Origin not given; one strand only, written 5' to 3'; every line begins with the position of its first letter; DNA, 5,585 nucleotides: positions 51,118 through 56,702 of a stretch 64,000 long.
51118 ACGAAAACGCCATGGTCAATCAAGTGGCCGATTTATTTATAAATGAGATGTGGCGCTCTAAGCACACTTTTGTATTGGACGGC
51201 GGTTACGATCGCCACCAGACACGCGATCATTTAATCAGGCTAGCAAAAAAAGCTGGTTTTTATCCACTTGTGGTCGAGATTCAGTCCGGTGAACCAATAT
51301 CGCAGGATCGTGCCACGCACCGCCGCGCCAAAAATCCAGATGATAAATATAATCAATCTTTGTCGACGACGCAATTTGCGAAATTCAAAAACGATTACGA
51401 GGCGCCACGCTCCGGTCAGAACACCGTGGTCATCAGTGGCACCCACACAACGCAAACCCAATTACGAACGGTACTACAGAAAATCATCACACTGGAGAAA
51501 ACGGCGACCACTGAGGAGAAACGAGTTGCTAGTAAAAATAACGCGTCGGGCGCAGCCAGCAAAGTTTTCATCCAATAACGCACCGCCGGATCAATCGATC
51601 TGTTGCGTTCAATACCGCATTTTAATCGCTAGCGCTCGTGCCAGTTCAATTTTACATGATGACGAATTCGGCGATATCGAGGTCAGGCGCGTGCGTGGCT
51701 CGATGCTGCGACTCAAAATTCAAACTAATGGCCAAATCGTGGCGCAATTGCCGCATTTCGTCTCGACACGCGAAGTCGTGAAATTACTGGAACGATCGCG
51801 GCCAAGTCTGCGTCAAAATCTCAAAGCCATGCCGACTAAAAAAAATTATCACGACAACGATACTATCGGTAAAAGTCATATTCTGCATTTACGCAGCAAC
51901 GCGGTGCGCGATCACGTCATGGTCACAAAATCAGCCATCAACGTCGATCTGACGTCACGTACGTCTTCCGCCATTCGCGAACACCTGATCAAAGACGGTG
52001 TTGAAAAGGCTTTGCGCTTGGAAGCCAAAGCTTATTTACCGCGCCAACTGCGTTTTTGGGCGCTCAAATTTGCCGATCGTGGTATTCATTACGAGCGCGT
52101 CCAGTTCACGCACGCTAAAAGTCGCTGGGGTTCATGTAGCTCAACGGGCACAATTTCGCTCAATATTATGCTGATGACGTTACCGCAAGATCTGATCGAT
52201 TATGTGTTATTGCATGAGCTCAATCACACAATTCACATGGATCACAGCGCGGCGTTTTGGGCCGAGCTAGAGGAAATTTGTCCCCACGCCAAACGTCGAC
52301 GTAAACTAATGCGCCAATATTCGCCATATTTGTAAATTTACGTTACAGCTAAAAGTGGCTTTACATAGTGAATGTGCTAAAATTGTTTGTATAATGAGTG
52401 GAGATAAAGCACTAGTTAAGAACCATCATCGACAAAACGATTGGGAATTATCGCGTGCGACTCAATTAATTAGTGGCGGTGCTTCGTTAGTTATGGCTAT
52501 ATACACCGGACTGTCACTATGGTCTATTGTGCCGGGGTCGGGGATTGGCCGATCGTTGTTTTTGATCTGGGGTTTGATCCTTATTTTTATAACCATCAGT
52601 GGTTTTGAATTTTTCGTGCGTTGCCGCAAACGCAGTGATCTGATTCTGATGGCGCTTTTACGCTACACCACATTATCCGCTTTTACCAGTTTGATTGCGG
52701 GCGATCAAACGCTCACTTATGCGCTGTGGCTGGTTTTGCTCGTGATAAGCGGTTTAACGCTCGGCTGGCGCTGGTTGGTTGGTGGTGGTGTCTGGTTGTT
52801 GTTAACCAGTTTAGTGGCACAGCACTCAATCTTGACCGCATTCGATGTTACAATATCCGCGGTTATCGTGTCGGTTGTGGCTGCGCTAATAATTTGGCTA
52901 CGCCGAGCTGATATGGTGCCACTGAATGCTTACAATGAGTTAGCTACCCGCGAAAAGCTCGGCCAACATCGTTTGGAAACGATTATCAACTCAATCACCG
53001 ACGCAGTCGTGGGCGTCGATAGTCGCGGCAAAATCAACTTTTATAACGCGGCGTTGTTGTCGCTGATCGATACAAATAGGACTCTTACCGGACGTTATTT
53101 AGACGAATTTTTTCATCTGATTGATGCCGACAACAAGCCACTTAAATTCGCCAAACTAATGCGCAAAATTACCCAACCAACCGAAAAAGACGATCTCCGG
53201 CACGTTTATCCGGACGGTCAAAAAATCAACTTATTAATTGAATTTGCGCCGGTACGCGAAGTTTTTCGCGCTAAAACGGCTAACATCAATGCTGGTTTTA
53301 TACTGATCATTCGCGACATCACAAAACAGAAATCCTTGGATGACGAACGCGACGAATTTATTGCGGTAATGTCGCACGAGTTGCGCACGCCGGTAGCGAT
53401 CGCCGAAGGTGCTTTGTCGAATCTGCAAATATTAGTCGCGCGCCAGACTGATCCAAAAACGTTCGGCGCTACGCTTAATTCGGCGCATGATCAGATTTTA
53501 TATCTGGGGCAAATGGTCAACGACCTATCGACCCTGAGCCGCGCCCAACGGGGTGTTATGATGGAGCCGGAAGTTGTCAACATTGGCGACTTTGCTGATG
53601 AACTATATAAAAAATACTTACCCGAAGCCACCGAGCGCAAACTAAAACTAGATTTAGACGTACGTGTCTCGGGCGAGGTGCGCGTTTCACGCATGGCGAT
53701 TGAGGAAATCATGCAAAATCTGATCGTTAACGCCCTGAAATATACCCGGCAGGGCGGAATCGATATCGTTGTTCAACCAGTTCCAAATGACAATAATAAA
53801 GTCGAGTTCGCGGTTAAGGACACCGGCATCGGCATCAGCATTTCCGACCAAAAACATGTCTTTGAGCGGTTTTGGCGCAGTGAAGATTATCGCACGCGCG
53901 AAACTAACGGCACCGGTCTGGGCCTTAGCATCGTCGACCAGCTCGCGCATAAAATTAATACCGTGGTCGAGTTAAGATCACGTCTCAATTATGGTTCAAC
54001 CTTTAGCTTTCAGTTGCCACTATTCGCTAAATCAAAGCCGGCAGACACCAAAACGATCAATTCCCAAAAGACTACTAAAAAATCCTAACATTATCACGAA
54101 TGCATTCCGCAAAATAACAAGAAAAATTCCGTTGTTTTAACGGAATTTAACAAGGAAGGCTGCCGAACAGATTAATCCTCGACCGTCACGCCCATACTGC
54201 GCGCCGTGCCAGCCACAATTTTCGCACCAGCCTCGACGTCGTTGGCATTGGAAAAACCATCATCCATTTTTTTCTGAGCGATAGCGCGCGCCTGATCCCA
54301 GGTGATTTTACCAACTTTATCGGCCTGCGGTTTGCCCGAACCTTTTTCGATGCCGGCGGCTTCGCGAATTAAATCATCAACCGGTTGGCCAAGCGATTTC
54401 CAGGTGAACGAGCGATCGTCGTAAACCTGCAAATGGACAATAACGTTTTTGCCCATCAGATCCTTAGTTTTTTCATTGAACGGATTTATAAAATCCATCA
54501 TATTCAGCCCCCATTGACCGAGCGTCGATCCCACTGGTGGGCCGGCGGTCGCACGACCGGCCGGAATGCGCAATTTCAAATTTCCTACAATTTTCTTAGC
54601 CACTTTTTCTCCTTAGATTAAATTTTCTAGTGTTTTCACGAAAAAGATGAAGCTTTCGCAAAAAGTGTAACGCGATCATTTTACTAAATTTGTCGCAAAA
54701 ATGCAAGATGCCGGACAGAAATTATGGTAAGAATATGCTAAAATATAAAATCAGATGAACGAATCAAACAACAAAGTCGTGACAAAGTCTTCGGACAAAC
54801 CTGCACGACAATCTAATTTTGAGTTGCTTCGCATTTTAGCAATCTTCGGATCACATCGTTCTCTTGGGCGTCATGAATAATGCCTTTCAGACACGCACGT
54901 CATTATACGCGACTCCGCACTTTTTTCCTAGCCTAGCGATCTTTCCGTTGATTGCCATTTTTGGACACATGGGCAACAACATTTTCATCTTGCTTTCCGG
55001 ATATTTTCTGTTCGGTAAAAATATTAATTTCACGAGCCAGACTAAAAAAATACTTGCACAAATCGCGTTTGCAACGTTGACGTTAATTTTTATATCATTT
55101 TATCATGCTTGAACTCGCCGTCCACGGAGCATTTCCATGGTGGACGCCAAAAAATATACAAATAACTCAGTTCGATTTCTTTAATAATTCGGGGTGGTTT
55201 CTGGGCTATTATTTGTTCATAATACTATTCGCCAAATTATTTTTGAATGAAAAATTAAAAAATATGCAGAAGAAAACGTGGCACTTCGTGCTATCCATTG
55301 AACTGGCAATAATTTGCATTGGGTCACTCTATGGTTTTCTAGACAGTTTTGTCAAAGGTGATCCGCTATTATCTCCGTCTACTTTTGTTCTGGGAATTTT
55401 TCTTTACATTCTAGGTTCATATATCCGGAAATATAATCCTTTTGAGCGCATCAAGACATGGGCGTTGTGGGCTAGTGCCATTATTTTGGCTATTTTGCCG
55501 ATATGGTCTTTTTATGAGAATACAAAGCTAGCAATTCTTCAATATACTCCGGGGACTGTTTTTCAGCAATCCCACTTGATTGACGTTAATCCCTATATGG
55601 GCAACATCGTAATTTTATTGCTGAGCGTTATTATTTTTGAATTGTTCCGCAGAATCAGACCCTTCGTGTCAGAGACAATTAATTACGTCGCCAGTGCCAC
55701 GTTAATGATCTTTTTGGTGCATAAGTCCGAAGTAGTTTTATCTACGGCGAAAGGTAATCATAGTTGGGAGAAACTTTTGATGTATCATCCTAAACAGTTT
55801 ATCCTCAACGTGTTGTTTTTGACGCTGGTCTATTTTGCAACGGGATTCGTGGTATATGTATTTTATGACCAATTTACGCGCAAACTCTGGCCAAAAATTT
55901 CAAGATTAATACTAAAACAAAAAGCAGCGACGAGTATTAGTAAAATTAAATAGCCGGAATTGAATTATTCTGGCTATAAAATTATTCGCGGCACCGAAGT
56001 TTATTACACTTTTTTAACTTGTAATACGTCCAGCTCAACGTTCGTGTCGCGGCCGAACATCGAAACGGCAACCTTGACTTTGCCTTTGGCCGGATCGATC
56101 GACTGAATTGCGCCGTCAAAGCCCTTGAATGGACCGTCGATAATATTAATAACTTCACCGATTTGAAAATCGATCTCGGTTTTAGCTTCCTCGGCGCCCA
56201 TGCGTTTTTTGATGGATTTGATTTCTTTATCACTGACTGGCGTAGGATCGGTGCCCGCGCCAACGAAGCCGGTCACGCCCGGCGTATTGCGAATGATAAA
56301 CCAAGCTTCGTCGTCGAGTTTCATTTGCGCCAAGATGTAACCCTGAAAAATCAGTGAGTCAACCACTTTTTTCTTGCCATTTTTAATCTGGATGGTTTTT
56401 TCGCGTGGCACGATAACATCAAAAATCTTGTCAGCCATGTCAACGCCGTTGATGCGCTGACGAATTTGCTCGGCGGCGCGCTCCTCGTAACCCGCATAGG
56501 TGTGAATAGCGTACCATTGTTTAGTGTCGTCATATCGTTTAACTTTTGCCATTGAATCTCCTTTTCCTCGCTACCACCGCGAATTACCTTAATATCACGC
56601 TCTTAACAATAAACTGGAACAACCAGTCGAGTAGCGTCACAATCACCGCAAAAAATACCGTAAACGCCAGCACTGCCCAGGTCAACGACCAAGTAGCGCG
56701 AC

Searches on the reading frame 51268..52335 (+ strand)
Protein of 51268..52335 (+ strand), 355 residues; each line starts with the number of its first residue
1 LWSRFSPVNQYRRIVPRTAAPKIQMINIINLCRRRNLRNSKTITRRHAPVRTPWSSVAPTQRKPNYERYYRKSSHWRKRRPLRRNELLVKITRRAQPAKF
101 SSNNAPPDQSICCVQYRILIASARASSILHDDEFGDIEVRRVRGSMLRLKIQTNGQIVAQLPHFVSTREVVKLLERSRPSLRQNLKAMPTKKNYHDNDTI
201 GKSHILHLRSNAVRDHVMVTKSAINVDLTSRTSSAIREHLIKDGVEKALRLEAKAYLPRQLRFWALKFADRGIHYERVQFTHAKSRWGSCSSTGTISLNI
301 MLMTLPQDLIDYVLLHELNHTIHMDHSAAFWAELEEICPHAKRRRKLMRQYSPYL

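Call 47: search_protein_families(library=pfam, proteins=[window:51268-52335:+], max_evalue=0.00001)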
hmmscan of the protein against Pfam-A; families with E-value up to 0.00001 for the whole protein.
window:51268-52335:+ (355 aa): 1 family
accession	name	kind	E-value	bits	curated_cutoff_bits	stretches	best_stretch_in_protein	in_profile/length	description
PF01863.23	YgjP-like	-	3.5e-40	138.7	26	1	147-350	3-206/207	YgjP-like, metallopeptidase domain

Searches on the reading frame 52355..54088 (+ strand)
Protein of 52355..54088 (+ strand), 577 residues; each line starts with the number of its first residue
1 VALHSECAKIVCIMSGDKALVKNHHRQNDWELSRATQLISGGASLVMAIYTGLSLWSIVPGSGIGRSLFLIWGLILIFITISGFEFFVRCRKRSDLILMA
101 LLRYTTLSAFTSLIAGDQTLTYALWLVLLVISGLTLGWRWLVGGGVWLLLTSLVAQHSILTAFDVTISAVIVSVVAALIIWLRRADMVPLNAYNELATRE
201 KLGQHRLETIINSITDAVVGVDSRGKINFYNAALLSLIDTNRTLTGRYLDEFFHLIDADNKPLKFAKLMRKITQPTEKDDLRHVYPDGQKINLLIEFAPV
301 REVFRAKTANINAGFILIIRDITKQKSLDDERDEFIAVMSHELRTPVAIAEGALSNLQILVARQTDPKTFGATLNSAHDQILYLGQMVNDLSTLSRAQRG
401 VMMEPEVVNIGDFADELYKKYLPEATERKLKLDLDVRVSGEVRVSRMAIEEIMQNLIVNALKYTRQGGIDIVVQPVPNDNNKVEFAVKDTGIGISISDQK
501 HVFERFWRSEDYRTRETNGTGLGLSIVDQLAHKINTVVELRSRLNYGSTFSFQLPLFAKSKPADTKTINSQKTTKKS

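Call 47: search_protein_families(library=pfam, proteins=[window:52355-54088:+], max_evalue=0.00001)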
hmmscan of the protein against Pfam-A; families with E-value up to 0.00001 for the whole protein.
window:52355-54088:+ (577 aa): 3 families
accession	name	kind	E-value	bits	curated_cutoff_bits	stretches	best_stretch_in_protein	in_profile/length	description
PF02518.31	HATPase_c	-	4.6e-24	85.4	26.4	1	448-556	5-109/111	Histidine kinase-, DNA gyrase B-, and HSP90-like ATPase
PF00512.31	HisKA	-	1.2e-11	44.9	26.9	1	332-400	2-66/66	His Kinase A (phospho-acceptor) domain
PF13426.13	PAS_9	-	4.6e-09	36.9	27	1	216-324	2-103/103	PAS domain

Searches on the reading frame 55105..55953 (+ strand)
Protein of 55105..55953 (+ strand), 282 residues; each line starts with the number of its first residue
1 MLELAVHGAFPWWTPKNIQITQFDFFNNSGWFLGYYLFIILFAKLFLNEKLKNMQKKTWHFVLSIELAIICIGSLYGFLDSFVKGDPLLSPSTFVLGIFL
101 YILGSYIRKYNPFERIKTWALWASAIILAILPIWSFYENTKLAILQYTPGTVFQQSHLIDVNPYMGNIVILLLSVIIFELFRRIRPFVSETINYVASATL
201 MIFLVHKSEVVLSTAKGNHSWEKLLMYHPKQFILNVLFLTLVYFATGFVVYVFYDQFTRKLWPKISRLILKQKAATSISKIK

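Call 47: search_protein_families(library=pfam, proteins=[window:55105-55953:+], max_evalue=0.00001)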
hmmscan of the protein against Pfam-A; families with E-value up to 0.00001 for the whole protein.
window:55105-55953:+ (282 aa): 1 family
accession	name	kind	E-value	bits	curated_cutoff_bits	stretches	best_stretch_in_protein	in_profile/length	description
PF01757.29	Acyl_transf_3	-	1.5e-08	34.5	31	1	9-254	101-325/326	Acyltransferase domain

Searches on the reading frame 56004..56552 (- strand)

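Call 47: search_protein_families(library=pfam, proteins=[window:56004-56552:-], max_evalue=0.00001)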
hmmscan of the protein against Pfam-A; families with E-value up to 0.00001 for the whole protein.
window:56004-56552:- (182 aa): 1 family
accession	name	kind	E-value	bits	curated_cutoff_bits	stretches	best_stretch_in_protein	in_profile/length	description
PF02357.24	NusG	-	9.7e-28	97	22.2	1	11-114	1-92/93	Transcription termination factor nusG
